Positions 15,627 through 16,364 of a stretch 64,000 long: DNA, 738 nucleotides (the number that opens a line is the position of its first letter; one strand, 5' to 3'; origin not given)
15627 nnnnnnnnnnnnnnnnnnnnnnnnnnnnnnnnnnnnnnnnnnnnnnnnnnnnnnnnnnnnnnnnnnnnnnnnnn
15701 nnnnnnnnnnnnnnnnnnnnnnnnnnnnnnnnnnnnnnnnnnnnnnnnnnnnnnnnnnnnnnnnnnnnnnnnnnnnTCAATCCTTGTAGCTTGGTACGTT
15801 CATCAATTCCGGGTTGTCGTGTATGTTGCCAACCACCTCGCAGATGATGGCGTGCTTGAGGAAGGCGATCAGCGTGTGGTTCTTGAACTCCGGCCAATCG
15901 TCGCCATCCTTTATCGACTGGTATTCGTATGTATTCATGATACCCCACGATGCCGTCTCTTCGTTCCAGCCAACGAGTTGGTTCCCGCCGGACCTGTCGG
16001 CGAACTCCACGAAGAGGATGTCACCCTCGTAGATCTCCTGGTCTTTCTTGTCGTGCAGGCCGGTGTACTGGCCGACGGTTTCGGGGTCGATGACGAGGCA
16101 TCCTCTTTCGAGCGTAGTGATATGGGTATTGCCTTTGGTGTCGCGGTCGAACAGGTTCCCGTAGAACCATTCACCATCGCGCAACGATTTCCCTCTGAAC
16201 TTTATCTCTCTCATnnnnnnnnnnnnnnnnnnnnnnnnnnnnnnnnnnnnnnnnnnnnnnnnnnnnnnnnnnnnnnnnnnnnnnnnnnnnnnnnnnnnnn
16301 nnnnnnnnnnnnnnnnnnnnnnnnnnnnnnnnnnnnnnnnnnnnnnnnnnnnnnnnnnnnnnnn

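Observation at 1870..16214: Expansion of YopX-domain paralogs: five intact, one fused, two decayed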

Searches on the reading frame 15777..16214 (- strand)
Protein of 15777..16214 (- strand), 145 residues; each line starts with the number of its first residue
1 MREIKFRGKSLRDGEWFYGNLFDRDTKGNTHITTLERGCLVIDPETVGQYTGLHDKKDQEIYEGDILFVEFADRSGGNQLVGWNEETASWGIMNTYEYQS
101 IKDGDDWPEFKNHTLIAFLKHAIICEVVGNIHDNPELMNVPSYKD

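Call 5: search_protein_families(library=pfam, proteins=[window:15777-16214:-], max_evalue=1)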
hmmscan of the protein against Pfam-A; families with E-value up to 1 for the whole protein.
window:15777-16214:- (145 aa): 1 family
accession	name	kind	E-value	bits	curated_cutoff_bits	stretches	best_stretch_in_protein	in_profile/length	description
PF09643.15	YopX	-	2.8e-17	63.3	22.4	1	5-138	1-127/128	YopX protein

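Call 12: find_encoding_contigs(protein=window:15777-16214:-, flank=10000, max_places=10)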
Protein window:15777-16214:- (145 aa): 2 contigs read that carry it; 1 place shown.
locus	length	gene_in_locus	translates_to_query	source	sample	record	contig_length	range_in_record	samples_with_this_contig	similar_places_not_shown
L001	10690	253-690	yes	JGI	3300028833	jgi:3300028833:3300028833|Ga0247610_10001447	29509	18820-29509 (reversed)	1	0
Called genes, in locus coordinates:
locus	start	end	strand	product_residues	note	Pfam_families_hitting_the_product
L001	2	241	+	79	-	?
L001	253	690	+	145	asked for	PF09643:YopX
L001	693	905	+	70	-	-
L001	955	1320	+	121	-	-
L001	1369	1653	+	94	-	-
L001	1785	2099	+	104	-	-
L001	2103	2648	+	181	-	-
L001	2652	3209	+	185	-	-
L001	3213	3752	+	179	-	-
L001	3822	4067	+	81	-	-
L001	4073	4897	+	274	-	-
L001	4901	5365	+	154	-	PF09643:YopX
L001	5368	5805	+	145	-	PF09643:YopX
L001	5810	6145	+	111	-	-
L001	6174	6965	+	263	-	PF04055:Radical_SAM (weak)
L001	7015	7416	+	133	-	-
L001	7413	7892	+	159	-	PF09643:YopX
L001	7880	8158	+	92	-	-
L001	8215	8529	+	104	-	-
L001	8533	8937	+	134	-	-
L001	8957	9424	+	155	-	-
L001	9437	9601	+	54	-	-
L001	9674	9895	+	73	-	-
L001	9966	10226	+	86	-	-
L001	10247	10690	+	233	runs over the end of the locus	-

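Call 20: search_solved_structures(query=window:15777-16214:-, max_evalue=1, show_alignments=2)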
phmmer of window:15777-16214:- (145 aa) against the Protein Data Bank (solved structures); distinct sequences matched with E-value up to 1: 5.
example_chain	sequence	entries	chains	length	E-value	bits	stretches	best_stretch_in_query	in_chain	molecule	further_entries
2qyz_A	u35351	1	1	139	5.6e-07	32.8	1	48-68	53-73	Uncharacterized protein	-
2ox7_A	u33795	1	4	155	0.00063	22.8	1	44-70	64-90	Hypothetical protein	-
2p84_A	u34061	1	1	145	0.024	17.7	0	48-67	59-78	ORF041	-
4zgv_A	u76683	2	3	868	0.12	15.5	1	17-103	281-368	Ferredoxin receptor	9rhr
5bv6_A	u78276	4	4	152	0.93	12.6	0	9-65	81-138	cGMP-dependent protein kinase 2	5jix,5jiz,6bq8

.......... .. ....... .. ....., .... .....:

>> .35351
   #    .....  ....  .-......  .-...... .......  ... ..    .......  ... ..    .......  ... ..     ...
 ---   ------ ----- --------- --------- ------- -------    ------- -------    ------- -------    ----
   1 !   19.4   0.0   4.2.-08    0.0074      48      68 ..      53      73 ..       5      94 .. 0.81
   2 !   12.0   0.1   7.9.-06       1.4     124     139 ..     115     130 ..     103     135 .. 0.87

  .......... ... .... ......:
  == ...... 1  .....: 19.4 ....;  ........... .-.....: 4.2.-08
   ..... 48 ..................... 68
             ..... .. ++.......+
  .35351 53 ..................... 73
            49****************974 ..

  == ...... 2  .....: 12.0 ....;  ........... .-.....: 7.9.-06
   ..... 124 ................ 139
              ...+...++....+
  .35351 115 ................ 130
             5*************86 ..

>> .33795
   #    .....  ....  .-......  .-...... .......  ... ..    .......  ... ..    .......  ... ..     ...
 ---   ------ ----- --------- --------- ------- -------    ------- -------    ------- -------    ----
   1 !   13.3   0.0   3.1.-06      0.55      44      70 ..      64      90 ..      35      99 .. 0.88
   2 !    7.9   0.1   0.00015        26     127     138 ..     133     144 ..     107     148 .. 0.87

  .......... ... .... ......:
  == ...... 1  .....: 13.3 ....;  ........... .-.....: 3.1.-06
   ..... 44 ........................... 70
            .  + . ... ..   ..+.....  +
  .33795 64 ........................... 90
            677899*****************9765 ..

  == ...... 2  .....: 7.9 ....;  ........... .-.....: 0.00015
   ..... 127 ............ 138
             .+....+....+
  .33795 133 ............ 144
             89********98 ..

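Call 47: search_protein_families(library=phrogs, proteins=[window:15777-16214:-], max_evalue=0.001)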
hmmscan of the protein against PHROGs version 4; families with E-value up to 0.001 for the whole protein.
window:15777-16214:- (145 aa): 2 families
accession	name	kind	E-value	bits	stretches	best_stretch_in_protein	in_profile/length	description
phrog_8684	-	unknown function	1.3e-27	97.8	1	1-140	2-162/164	-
phrog_98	-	unknown function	3.3e-26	93.1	1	1-139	25-151/208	-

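Call 53: search_dna_similar(query=window:15777-16214:-, collection=phages, mode=protein, max_evalue=0.001, max_rows=40)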
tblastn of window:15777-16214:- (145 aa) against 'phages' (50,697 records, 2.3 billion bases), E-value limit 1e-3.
Records with a match: 181; places in all: 184; records where one place covers at least 80% of the query: 107.
Best place of each record, by identity: <60% 181.
By first word of the organism name: Flavobacterium 65; Streptococcus 19; Vibrio 18; Listeria 17; Enterococcus 11; Lactobacillus 10; Bacteriophage 7; Bacillus 6; Bacteroides 4; Shewanella 4; and 14 more.
By host as written in the record: Flavobacterium columnare 49; - 32; Enterococcus faecalis 11; Listeria monocytogenes 8; Porphyromonas gingivalis ATCC 49417 2; Brevibacillus laterosporus 2; Lactobacillus paracasei 27139 2; Lactobacillus paracasei 27092 2; and 59 more.
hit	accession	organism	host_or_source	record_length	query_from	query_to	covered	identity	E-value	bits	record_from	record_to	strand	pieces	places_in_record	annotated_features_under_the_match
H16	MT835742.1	Bacteriophage sp.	human fecal samples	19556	2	139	95%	38.0%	5e-14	73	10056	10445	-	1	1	record has no annotation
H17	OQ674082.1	Vibrio phage vB_VhaS_MAG7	Vibrio harveyi MM46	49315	1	138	95%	35.2%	6e-9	59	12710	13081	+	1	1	YopX protein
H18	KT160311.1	Vibrio phage H188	Vibrio kanaloae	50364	1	138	95%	35.1%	1e-7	55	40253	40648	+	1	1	YopX protein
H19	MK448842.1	Streptococcus phage Javan110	Streptococcus constellatus KCOM_1650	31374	5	140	94%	35.5%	6e-10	62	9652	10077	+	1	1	hypothetical protein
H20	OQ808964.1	Fusobacterium phage vB_FnuS_FNU4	Fusobacterium nucleatum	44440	1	138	95%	34.5%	2e-7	54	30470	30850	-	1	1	putative YopX protein | putative zinc-ribbon domain protein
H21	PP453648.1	Listeria phage vB_Lmo_3274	Listeria monocytogenes LM6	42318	1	138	95%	34.4%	3e-14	74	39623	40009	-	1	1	hypothetical protein (x2)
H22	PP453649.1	Listeria phage vB_Lmo_W16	Listeria monocytogenes LM7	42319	1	138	95%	34.4%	3e-14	74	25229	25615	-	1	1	hypothetical protein (x2)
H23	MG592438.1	Vibrio phage 1.060.A._10N.261.48.B5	Vibrio splendidus F11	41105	1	138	95%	34.2%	2e-10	63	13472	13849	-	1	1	YopX protein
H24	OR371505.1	Listeria phage FHC193-PLM9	Listeria monocytogenes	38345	1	138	95%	34.2%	3e-12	68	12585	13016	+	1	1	hypothetical protein (x2)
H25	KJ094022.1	Listeria phage LP-030-3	Listeria monocytogenes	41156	1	138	95%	34.2%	3e-12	68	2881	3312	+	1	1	YopX-like protein | hypothetical protein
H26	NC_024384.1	Listeria phage LP-030-3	Listeria monocytogenes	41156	1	138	95%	34.2%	3e-12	68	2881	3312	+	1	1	YopX family protein | hypothetical protein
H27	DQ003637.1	Listeria phage A500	Listeria monocytogenes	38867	1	138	95%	34.0%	8e-12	67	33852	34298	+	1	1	gp52 | gp51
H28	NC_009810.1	Listeria phage A500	Listeria monocytogenes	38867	1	138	95%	34.0%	8e-12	67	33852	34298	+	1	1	YopX family protein | gp51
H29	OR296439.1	Bacteroides phage C3_41T2LP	Bacteroides uniformis MB20-41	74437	1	139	96%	33.3%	1e-6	52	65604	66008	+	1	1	YopX protein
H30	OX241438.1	Vibrio phage 191E37-1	Seawater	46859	2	138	94%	33.8%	5e-6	50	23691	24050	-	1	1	putative YopX family protein, partial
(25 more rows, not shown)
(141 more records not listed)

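Call 57: find_homologous_proteins(query=window:15777-16214:-, max_evalue=0.001)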
Query window:15777-16214:- (145 aa): 6160 proteins with E <= 0.001 among 8000 candidates; the best 120 are listed.
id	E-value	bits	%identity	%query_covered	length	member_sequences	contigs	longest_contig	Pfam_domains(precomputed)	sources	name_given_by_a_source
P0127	3.5e-97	340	100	100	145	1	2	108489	PF09643.16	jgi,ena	-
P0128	5.9e-90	317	99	93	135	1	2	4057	PF09643.16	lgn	-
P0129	6.4e-89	314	91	100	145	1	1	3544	PF09643.16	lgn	-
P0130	8.6e-88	310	91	98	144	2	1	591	PF09643.16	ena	-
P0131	4.9e-86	304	89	97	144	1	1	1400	PF09643.16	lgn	-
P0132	3.8e-83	295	94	90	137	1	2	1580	PF09643.16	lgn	-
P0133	5.9e-82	291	84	97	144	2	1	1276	PF09643.16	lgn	-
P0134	1.2e-77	277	83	95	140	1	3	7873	PF09643.16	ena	-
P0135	1.9e-72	260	77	100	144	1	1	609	PF09643.16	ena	-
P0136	2.0e-66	241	72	97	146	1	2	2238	PF09643.16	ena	-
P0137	1.3e-65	238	72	100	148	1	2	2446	PF09643.16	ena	-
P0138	4.9e-64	233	71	97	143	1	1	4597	PF09643.16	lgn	-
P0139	9.3e-63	229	71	100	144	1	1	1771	PF09643.16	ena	-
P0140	1.0e-62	229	71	100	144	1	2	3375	PF09643.16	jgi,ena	-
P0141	1.8e-62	228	71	100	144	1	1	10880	PF09643.16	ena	-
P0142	2.0e-62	228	71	100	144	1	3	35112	PF09643.16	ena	-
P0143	3.4e-62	227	71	100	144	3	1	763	PF09643.16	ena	-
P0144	1.1e-61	225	66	98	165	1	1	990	PF09643.16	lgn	-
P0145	6.4e-61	223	67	98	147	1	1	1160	PF09643.16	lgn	-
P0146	1.3e-60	222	71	96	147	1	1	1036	PF09643.16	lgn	-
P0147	1.5e-60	221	68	100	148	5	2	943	PF09643.16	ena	-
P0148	1.1e-58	215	68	100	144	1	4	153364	PF09643.16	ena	-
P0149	1.4e-58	215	68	100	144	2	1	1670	PF09643.16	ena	-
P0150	8.9e-58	212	69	100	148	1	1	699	PF09643.16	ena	-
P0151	2.4e-56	208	65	95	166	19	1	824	PF09643.16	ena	-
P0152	2.9e-56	208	66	100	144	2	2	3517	PF09643.16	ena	-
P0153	2.9e-55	204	60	98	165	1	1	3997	PF09643.16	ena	-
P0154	4.4e-55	204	64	97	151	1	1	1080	PF09643.16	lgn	-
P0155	1.5e-54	202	63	95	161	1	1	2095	PF09643.16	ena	-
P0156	1.7e-54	202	63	99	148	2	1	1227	PF09643.16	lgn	-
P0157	4.7e-53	197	63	98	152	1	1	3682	PF09643.16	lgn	-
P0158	5.9e-52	194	61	99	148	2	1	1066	PF09643.16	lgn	-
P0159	2.9e-51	191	57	98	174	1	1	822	PF09643.16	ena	-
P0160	7.0e-50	187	63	94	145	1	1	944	PF09643.16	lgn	-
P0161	1.4e-49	186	59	94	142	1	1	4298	PF09643.16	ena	-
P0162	4.5e-49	184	62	99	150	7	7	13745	PF09643.16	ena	-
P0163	5.1e-48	181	59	97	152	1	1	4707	PF09643.16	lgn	-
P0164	5.0e-47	178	61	95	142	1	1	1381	PF09643.16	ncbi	-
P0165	5.2e-47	177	55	98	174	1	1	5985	PF09643.16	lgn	-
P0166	1.4e-46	176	56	95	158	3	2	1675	PF09643.16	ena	-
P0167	2.0e-46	176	62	95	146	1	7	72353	PF09643.16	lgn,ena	-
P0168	7.7e-46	174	57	94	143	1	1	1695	PF09643.16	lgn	-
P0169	2.9e-45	172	54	95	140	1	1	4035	PF09643.16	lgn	-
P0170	7.1e-45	171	58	97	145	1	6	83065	PF09643.16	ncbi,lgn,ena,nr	ncbi:MAG: hypothetical protein IJ557_02540 [Bacteroidaceae bacterium]|nr:hypothetical protein [Bacte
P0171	7.6e-45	170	58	96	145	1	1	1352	PF09643.16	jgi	jgi:uncharacterized phage protein (TIGR01671 family)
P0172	3.9e-44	168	58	95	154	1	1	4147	PF09643.16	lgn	-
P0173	6.9e-44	167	58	96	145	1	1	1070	PF09643.16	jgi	jgi:uncharacterized phage protein (TIGR01671 family)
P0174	3.3e-43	165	53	97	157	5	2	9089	PF09643.16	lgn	-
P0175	1.0e-42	164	54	97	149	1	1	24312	PF09643.16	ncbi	-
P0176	1.6e-40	156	51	97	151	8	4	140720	PF09643.16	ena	-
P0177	1.7e-40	156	54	97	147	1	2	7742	PF09643.16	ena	-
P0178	2.2e-39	153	55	95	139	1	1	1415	PF09643.16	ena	-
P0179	2.3e-39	153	54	97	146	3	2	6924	PF09643.16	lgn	-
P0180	2.5e-39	153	55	95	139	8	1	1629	PF09643.16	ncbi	-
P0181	2.9e-39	152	55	95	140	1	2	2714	PF09643.16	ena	-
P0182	3.6e-39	152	51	97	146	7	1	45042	PF09643.16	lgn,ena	-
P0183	8.6e-39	151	55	95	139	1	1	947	PF09643.16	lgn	-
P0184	1.2e-38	150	49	95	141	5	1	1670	PF09643.16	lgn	-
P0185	1.6e-38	150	55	95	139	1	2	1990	PF09643.16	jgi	jgi:uncharacterized phage protein (TIGR01671 family)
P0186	2.6e-38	149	54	94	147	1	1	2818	PF09643.16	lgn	-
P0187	1.1e-37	147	49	94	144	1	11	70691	PF09643.16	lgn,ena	-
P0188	2.6e-35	140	48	95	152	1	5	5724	PF09643.16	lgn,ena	-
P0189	6.4e-35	138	49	95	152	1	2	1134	PF09643.16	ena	-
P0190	2.0e-34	137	48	99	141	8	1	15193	PF09643.16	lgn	-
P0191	9.9e-34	134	45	95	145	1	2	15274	PF09643.16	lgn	-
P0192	1.6e-33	134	46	95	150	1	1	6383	PF09643.16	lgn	-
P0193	2.2e-33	133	45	99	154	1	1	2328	PF09643.16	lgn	-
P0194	2.7e-33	133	49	96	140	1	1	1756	PF09643.16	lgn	-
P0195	2.8e-33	133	47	95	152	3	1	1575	PF09643.16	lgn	-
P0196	4.8e-33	132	46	94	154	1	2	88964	PF09643.16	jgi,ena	jgi:uncharacterized phage protein (TIGR01671 family)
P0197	1.1e-32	131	45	95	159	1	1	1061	PF09643.16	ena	-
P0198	1.2e-32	131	49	95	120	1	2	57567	PF09643.16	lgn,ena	-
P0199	1.6e-32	130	47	95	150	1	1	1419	PF09643.16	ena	-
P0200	4.7e-32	129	54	95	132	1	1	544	PF09643.16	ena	-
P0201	6.5e-32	128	51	95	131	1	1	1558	PF09643.16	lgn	-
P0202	7.0e-32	128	53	95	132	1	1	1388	PF09643.16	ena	-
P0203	1.1e-31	128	50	97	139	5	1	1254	PF09643.16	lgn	-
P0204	1.2e-31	128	50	97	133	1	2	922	PF09643.16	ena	-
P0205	2.6e-31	127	48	95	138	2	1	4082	PF09643.16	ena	-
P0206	2.9e-31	126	46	95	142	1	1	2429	PF09643.16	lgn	-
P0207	5.7e-31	125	51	95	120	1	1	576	PF09643.16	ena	-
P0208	1.1e-30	124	51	95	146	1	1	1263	PF09643.16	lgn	-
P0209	1.2e-30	124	47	97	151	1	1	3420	PF09643.16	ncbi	-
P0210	1.4e-30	124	53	94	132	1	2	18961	PF09643.16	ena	-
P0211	2.3e-30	123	47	97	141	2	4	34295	PF09643.16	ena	-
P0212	2.4e-30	123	50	95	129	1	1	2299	PF09643.16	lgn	-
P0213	2.6e-30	123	48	95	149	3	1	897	PF09643.16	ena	-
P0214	2.9e-30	123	48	95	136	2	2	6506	PF09643.16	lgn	-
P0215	3.1e-30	123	53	94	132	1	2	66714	PF09643.16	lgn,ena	-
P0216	3.7e-30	123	53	94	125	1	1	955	PF09643.16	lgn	-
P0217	3.9e-30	123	49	97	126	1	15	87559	PF09643.16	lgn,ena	-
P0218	4.4e-30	123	44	96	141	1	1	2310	PF09643.16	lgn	-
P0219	5.5e-30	122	45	97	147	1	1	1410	PF09643.16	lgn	-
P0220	8.4e-30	122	53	94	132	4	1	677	PF09643.16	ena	-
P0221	8.7e-30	122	48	95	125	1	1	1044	PF09643.16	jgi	jgi:uncharacterized phage protein (TIGR01671 family)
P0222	8.7e-30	122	47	97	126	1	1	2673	PF09643.16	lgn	-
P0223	9.8e-30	121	49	95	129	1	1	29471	PF09643.16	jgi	-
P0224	1.1e-29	121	50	95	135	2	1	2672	PF09643.16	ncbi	-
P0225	1.1e-29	121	51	94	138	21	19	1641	PF09643.16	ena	-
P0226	1.1e-29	121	44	95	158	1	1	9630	PF09643.16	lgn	-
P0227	1.1e-29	121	44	96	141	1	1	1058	PF09643.16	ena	-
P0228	1.4e-29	121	52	94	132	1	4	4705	PF09643.16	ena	-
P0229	1.4e-29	121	47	94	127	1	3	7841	PF09643.16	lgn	-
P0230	1.5e-29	121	46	95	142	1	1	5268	PF09643.16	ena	-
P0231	1.5e-29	121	48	95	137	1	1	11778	PF09643.16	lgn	-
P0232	1.7e-29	121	50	94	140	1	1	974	PF09643.16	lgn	-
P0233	2.6e-29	120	50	94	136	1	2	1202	PF09643.16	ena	-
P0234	3.1e-29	120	48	94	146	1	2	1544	PF09643.16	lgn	-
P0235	3.6e-29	120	45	95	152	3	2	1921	PF09643.16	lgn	-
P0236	4.3e-29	119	50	95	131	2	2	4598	PF09643.16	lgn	-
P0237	4.4e-29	119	51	94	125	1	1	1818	PF09643.16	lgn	-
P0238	6.4e-29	119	47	99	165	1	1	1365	PF09643.16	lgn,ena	-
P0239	6.5e-29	119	49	95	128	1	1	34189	PF09643.16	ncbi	-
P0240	7.4e-29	119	48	95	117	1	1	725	PF09643.16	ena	-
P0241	7.5e-29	119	50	95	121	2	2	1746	PF09643.16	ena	-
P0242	8.6e-29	118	49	95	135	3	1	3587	PF09643.16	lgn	-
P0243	8.7e-29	118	51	95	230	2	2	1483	PF09643.16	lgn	-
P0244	9.1e-29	118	51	95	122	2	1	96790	PF09643.16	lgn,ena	-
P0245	9.4e-29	118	45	97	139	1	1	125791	PF09643.16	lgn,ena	-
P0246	1.1e-28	118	46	96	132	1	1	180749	PF09643.16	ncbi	-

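Call 67: predict_structure(alignment_id=A3)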
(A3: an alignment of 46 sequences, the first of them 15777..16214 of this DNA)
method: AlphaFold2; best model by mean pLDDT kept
length: 145 residues; sequences in the alignment: 46
mean_pLDDT: 93.9   pTM: 0.87
mean pLDDT of the five models: 93.9, 93.7, 92.8, 92.4, 92.2
residues with pLDDT >= 90: 128; 70-90: 12; 50-70: 3; < 50: 2
segments of 3 or more residues with pLDDT < 50: none
pLDDT, mean of each block of 10 residues (from residue 1): 88 94 92 91 97 97 98 97 96 96 94 97 98 95 58
secondary structure, 60 per line:
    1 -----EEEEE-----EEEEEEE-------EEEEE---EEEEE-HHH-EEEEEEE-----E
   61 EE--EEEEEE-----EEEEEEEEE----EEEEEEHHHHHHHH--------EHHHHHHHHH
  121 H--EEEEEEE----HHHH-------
elements in order: E6-10 E16-22 E30-34 E38-42 E48-54 E60-62 E65-70 E76-84 E89-94 H95-102 H112-121 E124-130 H135-138

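Call 78: search_protein_families(library=ncbifam, proteins=[window:15777-16214:-], max_evalue=0.001)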
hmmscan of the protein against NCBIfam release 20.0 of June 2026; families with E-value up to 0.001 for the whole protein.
window:15777-16214:- (145 aa): 1 family
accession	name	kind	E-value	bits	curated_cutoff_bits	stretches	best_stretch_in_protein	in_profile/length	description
TIGR01671.1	phage_TIGR01671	hypoth_equivalog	5.3e-14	52.4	41.3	1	4-139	2-149/151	phage conserved hypothetical protein TIGR01671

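Call 79: search_protein_families(library=padloc, proteins=[window:15777-16214:-], max_evalue=0.001)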
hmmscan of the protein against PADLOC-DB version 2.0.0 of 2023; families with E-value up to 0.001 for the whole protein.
window:15777-16214:- (145 aa): 0 families

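Call 91: fold_search(model_id=the predicted structure, library=viral)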
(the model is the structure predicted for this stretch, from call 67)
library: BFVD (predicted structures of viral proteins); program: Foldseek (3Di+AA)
matches with E <= 10: 666; with E <= 0.001: 35
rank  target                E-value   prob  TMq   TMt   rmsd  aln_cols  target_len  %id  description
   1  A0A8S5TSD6            1.5e-09  1.00  0.68  0.47   4.8       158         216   34  YopX protein [Siphoviridae sp. ctxdc10]
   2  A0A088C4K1            5.3e-09  1.00  0.69  0.75   3.6       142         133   26  (no name in the UniProt tables at hand)
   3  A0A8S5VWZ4            7.0e-08  1.00  0.66  0.38   4.2       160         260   24  (no name in the UniProt tables at hand)
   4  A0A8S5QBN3            8.2e-08  1.00  0.60  0.52   9.0       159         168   24  YopX protein [Podoviridae sp. ctn7K25]
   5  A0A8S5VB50            3.4e-07  1.00  0.62  0.56   6.0       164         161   22  YopX protein [Siphoviridae sp. ct0vA12]
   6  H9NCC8                3.8e-07  1.00  0.64  0.79   4.3       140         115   24  (no name in the UniProt tables at hand)
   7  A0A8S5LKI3            4.3e-07  1.00  0.63  0.38  15.6       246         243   20  YopX protein [Siphoviridae sp. ctvod4]
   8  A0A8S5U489            4.5e-07  1.00  0.61  0.43   5.8       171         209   21  YopX protein [Siphoviridae sp. ct6GI21]
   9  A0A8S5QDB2            5.6e-07  1.00  0.60  0.63   5.1       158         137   24  YopX protein [Siphoviridae sp. ctbvd11]
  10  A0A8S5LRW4            6.3e-07  1.00  0.62  0.47   4.1       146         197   18  YopX protein [Siphoviridae sp. ct7EW56]
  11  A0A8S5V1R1            1.2e-06  1.00  0.60  0.68   8.1       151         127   20  YopX protein [Myoviridae sp. ctJ2i1]
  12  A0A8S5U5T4            2.5e-06  1.00  0.53  0.46   6.2       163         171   21  YopX protein [Siphoviridae sp. cteLh2]
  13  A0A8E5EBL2            3.2e-06  1.00  0.60  0.68   6.1       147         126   21  YopX protein domain-containing protein [Tenacibaculum phage Gundel_1]
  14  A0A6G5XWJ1            6.3e-06  1.00  0.54  0.62   5.8       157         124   25  (no name in the UniProt tables at hand)
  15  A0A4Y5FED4            6.3e-06  1.00  0.54  0.55   6.9       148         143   20  YopX protein domain-containing protein [Lactobacillus phage 521B]
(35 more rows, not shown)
